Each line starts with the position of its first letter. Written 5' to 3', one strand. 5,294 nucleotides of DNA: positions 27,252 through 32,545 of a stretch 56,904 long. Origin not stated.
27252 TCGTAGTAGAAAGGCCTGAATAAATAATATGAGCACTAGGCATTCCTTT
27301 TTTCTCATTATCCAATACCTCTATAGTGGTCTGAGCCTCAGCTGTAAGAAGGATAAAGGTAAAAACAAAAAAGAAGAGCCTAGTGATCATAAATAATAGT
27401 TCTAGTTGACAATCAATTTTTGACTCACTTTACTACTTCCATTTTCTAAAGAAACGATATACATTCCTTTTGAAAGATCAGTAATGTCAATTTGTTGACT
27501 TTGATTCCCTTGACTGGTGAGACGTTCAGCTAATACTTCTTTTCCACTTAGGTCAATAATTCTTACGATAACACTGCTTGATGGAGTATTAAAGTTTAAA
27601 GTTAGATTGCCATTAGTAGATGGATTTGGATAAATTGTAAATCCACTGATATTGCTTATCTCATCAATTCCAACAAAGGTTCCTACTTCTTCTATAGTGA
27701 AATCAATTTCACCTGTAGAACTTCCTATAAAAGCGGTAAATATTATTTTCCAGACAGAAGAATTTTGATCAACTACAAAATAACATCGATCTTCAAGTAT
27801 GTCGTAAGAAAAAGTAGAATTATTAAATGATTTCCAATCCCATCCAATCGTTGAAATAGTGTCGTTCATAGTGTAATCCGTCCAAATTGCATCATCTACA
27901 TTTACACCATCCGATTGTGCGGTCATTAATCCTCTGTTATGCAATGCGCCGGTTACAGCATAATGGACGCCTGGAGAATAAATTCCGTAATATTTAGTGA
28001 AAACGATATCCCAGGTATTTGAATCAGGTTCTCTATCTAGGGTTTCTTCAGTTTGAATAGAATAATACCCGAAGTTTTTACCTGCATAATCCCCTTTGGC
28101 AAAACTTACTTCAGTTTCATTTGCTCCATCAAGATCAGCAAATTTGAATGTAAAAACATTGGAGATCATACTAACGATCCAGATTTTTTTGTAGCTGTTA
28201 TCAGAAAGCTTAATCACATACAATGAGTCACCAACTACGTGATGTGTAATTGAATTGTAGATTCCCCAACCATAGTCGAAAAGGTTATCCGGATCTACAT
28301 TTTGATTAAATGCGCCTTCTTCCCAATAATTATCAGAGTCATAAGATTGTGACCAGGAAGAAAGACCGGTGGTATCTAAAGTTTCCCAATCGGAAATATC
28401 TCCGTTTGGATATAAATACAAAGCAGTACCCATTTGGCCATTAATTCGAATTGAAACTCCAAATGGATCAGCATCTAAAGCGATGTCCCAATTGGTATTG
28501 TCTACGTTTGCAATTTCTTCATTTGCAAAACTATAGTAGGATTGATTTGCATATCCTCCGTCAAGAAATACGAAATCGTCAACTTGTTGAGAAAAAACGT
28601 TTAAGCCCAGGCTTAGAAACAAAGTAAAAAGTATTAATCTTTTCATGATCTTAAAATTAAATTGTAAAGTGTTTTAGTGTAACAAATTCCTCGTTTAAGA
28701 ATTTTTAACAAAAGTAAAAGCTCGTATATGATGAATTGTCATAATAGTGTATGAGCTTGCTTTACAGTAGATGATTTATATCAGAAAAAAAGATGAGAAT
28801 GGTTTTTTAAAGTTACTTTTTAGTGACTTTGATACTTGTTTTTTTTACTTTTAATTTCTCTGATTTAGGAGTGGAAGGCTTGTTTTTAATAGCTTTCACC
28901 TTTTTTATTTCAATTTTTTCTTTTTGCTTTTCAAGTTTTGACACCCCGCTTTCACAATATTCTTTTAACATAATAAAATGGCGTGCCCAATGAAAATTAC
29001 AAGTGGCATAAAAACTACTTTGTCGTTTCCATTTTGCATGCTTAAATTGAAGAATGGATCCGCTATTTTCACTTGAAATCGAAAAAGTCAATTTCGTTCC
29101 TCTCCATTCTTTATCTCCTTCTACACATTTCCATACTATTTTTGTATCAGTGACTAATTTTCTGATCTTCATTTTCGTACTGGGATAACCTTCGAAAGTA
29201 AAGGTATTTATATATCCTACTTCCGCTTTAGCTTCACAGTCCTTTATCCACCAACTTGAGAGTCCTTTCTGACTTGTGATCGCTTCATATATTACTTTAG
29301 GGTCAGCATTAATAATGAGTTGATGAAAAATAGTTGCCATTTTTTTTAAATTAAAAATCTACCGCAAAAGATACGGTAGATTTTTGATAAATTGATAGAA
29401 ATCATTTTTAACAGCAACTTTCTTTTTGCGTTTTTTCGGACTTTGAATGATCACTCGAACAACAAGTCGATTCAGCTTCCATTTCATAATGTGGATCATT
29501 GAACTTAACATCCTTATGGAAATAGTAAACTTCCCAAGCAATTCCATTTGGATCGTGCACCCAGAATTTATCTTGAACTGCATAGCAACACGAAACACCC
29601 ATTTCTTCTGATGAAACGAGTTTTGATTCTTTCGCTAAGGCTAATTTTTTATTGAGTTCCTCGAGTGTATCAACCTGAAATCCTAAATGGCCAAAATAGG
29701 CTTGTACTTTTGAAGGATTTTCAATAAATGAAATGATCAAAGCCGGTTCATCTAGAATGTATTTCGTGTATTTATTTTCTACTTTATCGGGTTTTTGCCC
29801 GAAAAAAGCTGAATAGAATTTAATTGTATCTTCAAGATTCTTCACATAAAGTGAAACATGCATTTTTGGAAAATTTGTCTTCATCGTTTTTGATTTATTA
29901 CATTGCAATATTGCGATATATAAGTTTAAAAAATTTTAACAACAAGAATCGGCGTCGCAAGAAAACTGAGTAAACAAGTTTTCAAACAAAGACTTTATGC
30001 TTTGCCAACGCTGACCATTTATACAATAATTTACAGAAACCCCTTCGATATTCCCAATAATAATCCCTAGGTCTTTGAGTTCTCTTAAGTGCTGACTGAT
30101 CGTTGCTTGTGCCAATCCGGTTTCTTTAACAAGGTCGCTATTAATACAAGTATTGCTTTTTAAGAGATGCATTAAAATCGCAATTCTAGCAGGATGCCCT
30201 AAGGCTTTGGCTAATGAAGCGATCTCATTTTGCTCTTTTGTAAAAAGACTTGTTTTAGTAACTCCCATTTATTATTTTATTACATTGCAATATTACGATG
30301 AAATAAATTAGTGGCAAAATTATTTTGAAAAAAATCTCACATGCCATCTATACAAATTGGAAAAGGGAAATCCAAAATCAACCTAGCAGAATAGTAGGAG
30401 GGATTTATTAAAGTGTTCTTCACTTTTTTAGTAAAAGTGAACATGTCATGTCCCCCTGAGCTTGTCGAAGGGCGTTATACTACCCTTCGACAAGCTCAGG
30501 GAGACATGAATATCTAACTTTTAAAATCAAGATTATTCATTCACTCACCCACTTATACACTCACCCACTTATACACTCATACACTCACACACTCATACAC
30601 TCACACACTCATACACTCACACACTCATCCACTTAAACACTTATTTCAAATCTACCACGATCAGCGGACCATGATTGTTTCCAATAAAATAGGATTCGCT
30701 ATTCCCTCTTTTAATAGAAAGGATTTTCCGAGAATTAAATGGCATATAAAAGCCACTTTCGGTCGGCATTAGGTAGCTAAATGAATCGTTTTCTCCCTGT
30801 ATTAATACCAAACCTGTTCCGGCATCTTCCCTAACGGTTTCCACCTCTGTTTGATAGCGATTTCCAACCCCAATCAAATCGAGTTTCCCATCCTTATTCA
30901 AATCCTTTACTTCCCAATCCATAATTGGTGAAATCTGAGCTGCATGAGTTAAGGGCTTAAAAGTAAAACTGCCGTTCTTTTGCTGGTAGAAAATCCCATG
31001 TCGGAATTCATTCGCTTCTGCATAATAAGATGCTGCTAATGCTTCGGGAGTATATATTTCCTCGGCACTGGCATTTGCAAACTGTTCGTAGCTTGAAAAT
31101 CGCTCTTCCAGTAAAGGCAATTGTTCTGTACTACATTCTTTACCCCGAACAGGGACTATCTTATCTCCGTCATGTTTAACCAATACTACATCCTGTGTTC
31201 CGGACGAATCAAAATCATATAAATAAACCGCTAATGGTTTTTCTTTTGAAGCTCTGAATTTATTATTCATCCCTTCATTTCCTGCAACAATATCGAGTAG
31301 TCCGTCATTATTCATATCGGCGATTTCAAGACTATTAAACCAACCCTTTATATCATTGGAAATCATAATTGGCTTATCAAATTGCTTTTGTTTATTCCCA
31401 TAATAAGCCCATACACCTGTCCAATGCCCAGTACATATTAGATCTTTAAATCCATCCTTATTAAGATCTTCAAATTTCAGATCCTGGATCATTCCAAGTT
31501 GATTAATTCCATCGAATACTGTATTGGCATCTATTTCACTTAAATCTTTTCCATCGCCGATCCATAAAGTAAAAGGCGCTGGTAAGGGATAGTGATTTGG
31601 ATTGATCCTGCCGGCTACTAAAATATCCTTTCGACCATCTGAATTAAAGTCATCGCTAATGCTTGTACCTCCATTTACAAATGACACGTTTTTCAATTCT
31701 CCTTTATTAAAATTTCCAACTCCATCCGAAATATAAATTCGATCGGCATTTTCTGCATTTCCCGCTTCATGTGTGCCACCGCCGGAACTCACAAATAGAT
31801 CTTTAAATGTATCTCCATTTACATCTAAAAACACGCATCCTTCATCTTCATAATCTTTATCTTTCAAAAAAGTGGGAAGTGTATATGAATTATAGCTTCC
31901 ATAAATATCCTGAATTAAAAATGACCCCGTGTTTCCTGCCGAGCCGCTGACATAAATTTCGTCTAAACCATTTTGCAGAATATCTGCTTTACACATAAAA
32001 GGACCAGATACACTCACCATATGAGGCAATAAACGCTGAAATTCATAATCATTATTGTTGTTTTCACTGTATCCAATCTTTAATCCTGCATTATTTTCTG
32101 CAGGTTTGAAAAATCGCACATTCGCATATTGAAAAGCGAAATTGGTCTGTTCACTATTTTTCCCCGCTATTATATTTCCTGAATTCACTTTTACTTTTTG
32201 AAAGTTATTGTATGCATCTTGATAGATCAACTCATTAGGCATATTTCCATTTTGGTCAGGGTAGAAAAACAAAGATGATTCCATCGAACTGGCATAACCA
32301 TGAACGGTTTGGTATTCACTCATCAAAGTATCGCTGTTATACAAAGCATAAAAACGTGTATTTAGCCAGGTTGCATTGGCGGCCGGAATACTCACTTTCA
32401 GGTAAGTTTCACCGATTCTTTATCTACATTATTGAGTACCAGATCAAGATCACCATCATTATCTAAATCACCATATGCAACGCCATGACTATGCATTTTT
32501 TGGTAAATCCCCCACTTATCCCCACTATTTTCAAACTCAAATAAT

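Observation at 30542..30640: Six tandem 16-nt CA/TC-rich repeats abutting a stop codon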

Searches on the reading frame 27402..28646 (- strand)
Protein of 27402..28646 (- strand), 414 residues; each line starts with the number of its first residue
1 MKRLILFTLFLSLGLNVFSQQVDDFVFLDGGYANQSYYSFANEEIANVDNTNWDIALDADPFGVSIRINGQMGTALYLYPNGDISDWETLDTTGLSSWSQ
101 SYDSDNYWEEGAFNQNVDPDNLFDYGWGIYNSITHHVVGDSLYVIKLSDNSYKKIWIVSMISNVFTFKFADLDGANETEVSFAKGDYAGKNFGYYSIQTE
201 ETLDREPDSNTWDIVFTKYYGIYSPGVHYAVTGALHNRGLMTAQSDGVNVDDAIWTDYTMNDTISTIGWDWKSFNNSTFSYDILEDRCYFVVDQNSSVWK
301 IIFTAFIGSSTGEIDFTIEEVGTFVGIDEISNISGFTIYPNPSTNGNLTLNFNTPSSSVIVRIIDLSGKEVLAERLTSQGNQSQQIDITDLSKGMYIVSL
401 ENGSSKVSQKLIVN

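Call 5: search_protein_families(library=pfam, proteins=[window:27402-28646:-])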
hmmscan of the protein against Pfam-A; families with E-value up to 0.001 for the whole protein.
window:27402-28646:- (414 aa): 3 families
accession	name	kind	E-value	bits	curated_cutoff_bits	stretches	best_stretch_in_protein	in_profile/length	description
PF18962.6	Por_Secre_tail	-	2.2e-16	60.3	27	1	338-413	1-75/75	Secretion system C-terminal sorting domain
PF14064.11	HmuY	-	9.9e-06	26.2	27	0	32-163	2-145/157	HmuY protein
PF11589.14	DUF3244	-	3.1e-05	24.3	25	1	345-407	28-90/96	Domain of unknown function (DUF3244)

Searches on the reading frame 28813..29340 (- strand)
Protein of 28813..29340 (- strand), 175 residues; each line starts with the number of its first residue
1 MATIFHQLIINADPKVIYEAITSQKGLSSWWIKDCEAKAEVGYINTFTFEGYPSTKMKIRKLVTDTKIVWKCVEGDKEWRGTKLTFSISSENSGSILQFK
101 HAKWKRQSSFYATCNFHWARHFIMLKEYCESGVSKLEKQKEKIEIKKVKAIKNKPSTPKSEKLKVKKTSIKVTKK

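Call 5: search_protein_families(library=pfam, proteins=[window:28813-29340:-])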
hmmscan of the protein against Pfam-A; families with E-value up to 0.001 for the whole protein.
window:28813-29340:- (175 aa): 1 family
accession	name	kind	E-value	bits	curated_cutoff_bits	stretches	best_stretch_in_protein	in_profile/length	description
PF08327.17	AHSA1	-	1.1e-09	39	22.1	1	11-129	1-124/125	Activator of Hsp90 ATPase homolog 1-like protein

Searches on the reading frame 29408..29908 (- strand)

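Call 5: search_protein_families(library=pfam, proteins=[window:29408-29908:-])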
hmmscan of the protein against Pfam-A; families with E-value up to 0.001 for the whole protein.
window:29408-29908:- (166 aa): 1 family
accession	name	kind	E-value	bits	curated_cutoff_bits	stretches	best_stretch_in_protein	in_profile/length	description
PF00903.31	Glyoxalase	-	3.6e-10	40.7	20.6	1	17-127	4-121/121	Glyoxalase/Bleomycin resistance protein/Dioxygenase superfamily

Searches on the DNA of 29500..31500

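Call 6: search_rna_families(source=window, start=29500, end=31500, threshold=evalue, max_evalue=1)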
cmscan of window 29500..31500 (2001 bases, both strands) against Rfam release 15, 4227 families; matches with E-value up to 1: 7.
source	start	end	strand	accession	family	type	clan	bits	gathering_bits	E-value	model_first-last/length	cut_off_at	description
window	30441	30513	-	RF00980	mir-643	Gene; miRNA;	-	44.6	65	3.5e-08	1-85/85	no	mir-643 microRNA precursor family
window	30374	30512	-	RF02901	AaHKsRNA41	Gene; sRNA;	-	36.6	97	2.9e-06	1-187/187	no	Aggregatibacter sRNA 41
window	30446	30509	-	RF03658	mir-2300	Gene; miRNA;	-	34.4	90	6e-05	1-74/74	no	mir-2300 microRNA precursor family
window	30446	30509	+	RF03658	mir-2300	Gene; miRNA;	-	31.8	90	0.00033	1-74/74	no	mir-2300 microRNA precursor family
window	30452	30503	-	RF00862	mir-491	Gene; miRNA;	-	24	62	0.092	1-84/84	no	mir-491 microRNA precursor family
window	30444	30493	-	RF03070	ssNA-helicase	Gene; sRNA;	-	20.6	41.5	0.93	1-49/49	no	ssNA-helicase RNA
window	30450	30517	-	RF02608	AbsR11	Gene; sRNA;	-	18.3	158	0.57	1-200/200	no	Acinetobacter sRNA 11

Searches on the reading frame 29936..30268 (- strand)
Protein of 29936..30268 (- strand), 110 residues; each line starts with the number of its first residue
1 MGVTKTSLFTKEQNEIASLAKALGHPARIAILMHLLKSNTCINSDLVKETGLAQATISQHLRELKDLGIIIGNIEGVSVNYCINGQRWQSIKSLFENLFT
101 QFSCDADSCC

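Call 5: search_protein_families(library=pfam, proteins=[window:29936-30268:-])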
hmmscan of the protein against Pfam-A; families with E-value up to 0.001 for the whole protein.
window:29936-30268:- (110 aa): 4 families
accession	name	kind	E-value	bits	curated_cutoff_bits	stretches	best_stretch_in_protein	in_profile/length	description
PF01022.26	HTH_5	-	9e-12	45.1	22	1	26-70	2-45/47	Bacterial regulatory protein, arsR family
PF12840.13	HTH_20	-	2.9e-05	24.4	27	1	23-70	1-48/51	Helix-turn-helix domain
PF13412.12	HTH_24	-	5.3e-05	23.1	21.9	1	31-70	8-47/48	Winged helix-turn-helix DNA-binding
PF12802.13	MarR_2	-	0.00025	21.6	27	1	27-70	6-50/61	MarR family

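Call 24: find_encoding_contigs(protein=window:29936-30268:-, flank=3000, max_places=10)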
Protein window:29936-30268:- (110 aa): 3 contigs read that carry it; 3 places shown.
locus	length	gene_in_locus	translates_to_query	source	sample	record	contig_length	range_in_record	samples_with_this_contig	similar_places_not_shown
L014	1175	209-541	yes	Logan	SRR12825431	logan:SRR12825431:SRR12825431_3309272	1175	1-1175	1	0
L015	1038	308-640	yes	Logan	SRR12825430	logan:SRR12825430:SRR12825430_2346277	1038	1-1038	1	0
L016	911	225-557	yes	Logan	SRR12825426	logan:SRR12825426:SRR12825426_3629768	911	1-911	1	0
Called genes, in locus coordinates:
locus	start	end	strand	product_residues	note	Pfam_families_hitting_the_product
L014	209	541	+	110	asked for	PF01022:HTH_5, PF12840:HTH_20 (faint)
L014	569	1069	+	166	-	PF00903:Glyoxalase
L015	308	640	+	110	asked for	PF01022:HTH_5, PF12840:HTH_20 (faint)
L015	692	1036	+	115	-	?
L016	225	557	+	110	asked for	PF01022:HTH_5, PF12840:HTH_20 (faint)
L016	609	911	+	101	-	?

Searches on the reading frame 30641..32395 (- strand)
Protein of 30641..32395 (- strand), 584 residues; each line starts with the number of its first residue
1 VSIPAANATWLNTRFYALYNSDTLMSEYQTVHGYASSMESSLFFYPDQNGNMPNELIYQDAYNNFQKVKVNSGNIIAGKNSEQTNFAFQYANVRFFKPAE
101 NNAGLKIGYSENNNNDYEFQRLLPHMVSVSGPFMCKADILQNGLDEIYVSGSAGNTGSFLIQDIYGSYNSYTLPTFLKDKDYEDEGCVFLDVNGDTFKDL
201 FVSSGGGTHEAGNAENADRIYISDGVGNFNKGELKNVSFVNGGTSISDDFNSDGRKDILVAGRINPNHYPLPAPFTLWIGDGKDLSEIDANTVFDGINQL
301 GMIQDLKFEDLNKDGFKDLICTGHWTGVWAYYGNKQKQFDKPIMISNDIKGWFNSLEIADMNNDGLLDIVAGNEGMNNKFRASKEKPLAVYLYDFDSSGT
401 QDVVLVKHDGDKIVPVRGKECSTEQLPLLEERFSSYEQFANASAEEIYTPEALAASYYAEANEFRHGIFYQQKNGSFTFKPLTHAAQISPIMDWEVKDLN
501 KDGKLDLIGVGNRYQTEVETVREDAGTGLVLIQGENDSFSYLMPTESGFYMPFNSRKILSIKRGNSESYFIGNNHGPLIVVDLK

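Call 5: search_protein_families(library=pfam, proteins=[window:30641-32395:-])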
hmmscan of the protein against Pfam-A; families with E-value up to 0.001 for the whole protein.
window:30641-32395:- (584 aa): 3 families
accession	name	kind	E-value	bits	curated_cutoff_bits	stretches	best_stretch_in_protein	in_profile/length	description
PF13517.12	FG-GAP_3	-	2e-23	83.2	26.9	2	310-370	1-60/61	FG-GAP-like repeat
PF01839.29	FG-GAP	-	6.2e-11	42.4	22.1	0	355-373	4-22/37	FG-GAP repeat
PF16743.10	PliI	-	0.00027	21.1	27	0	301-332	57-88/123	Periplasmic lysozyme inhibitor of I-type lysozyme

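Call 25: find_encoding_contigs(protein=window:30641-32395:-, flank=3000, max_places=10)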
Protein window:30641-32395:- (584 aa): no gene with exactly this product is on record in the collection.

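Call 28: find_homologous_proteins(query=window:30641-32395:-, max_evalue=1e-50)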
Query window:30641-32395:- (584 aa): 57 proteins with E <= 1e-50 among 8000 candidates.
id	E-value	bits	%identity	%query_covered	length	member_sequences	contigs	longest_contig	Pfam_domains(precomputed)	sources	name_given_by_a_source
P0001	4.1e-178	612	69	66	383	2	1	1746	PF01839.30,PF13517.13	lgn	-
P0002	5.9e-164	565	55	79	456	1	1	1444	PF01839.30,PF13517.13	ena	-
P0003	9.3e-102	360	39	81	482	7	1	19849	PF01839.30,PF13517.13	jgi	jgi:hypothetical protein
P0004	7.5e-92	327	33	95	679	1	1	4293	PF01839.30,PF13517.13,PF07593.19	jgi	-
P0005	1.7e-88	316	34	98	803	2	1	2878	PF01839.30,PF13517.13,PF07593.19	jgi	jgi:hypothetical protein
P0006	8.5e-87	310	39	82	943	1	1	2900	PF01839.30,PF13517.13,PF07593.19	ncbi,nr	ncbi:MAG: VCBS repeat-containing protein, partial [Saprospiraceae bacterium]|nr:VCBS repeat-containi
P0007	1.1e-86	310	35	96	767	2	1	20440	PF01839.30,PF13517.13,PF07593.19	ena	-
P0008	1.5e-84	303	36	82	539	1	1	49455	PF01839.30,PF13517.13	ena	-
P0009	2.5e-84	302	39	67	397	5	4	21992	PF01839.30,PF13517.13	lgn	-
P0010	1.1e-80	290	38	78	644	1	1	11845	PF01839.30,PF13517.13,PF07593.19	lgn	-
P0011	1.7e-80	290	33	83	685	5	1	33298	PF01839.30,PF13517.13,PF14783.13,PF07593.19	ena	-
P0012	1.8e-80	290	33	95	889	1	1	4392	PF01839.30,PF13517.13,PF07593.19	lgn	-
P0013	6.7e-80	288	32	80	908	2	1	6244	PF01839.30,PF16743.11,PF13517.13,PF07593.19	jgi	jgi:hypothetical protein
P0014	1.3e-79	287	32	95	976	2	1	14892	PF01839.30,PF13517.13,PF07593.19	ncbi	-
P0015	1.6e-79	286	34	84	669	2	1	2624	PF01839.30,PF13517.13,PF07593.19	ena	-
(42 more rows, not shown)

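Call 29: find_encoding_contigs(protein=P0001, flank=2000, max_places=5)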
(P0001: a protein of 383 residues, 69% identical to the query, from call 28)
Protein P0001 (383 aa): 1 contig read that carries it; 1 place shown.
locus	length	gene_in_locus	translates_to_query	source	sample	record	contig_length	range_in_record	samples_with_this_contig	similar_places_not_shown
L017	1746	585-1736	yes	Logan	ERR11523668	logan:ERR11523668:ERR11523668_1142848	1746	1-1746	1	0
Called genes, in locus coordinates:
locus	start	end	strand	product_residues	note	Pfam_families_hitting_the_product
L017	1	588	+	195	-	?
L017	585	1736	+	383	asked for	PF01839:FG-GAP (faint), PF13517:FG-GAP_3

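Call 30: find_encoding_contigs(protein=P0002, flank=2000, max_places=5)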
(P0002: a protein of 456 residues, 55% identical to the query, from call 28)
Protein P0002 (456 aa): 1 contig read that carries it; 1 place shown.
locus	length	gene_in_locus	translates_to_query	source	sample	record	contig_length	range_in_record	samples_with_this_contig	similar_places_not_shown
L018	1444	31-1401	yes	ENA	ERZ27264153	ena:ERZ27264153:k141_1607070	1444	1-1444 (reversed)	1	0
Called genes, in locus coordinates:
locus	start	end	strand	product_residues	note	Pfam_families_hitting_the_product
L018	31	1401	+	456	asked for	PF01839:FG-GAP (faint), PF13517:FG-GAP_3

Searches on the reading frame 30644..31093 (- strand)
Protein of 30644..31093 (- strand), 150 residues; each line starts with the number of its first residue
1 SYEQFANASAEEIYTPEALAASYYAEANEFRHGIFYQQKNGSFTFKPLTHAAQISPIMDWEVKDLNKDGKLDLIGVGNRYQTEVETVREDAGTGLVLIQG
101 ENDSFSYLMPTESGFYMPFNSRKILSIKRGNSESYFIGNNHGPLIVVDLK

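Call 50: find_homologous_proteins(query=window:30644-31093:-, max_evalue=1e-20)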
Query window:30644-31093:-: 12 candidates shared short words with the query, none scored E <= 1e-20.
